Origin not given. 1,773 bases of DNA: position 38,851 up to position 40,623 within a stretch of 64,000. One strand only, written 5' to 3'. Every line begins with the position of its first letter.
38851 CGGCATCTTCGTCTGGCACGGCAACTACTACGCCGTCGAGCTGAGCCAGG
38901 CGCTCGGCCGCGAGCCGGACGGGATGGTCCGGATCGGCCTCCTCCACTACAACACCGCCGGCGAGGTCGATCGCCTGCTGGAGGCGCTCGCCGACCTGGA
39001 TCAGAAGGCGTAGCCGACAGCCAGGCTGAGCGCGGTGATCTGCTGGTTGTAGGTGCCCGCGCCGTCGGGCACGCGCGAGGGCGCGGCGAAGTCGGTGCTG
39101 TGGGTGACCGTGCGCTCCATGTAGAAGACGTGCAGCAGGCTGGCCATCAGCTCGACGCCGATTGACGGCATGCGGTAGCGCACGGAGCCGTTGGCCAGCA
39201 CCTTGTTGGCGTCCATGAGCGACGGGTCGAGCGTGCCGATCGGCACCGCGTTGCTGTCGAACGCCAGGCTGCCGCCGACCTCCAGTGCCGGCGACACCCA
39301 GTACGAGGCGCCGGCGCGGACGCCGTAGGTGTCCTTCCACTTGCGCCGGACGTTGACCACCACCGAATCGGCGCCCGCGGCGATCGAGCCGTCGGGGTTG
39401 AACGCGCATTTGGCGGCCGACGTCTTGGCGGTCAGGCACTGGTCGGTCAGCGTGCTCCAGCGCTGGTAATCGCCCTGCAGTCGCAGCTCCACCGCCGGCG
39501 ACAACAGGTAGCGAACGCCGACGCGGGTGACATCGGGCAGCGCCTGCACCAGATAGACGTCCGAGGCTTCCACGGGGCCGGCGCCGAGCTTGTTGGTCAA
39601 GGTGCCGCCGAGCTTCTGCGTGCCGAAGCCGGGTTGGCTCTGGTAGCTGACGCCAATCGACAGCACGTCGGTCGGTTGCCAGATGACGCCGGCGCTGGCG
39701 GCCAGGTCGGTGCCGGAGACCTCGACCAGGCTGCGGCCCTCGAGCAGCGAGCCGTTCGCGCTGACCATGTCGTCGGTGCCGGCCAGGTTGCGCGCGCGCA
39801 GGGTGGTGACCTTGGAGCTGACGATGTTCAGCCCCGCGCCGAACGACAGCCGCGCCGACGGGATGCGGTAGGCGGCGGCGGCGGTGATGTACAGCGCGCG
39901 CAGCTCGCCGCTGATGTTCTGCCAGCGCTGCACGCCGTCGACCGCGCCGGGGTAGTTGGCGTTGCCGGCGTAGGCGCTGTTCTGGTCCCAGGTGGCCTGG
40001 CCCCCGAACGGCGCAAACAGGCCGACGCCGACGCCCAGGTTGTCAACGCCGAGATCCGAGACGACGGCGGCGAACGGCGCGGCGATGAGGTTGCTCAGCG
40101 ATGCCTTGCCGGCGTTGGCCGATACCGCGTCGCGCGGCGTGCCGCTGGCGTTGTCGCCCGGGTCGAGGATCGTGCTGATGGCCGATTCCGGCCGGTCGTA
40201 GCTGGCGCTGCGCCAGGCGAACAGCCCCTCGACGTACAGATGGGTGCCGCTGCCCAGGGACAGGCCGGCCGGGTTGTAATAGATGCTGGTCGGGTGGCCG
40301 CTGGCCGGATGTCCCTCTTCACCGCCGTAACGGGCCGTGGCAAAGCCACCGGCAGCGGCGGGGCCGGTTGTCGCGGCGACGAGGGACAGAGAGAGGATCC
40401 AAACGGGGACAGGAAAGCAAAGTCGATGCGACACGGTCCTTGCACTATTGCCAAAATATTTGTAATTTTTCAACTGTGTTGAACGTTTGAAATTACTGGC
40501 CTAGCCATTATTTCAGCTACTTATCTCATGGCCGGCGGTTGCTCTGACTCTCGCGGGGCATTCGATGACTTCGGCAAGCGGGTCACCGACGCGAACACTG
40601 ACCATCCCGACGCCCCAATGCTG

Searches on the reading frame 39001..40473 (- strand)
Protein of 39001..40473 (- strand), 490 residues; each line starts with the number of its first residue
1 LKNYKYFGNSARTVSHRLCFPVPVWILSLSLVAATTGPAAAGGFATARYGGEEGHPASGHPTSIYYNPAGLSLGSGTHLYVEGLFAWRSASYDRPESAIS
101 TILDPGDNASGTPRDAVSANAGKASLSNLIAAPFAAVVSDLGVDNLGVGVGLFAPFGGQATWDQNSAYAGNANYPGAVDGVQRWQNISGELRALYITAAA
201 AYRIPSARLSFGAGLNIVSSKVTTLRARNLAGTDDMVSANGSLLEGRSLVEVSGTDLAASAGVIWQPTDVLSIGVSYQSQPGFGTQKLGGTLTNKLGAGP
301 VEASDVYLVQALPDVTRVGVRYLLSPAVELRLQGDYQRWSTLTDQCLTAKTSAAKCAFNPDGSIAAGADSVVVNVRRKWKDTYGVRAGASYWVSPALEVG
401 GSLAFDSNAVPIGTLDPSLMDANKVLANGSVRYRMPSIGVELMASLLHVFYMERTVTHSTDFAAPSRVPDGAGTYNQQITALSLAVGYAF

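Call 53: search_protein_families(library=pfam, proteins=[window:39001-40473:-], max_evalue=0.001)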
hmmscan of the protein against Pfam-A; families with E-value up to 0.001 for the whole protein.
window:39001-40473:- (490 aa): 2 families
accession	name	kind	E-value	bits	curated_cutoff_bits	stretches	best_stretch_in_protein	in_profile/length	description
PF03349.22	Toluene_X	-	2.8e-20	72.6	29.7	1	42-419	21-353/421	Outer membrane protein transport protein (OMPP1/FadL/TodX)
PF20841.2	NtrZ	-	0.00066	20.4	27.7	0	383-409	27-53/78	NtrZ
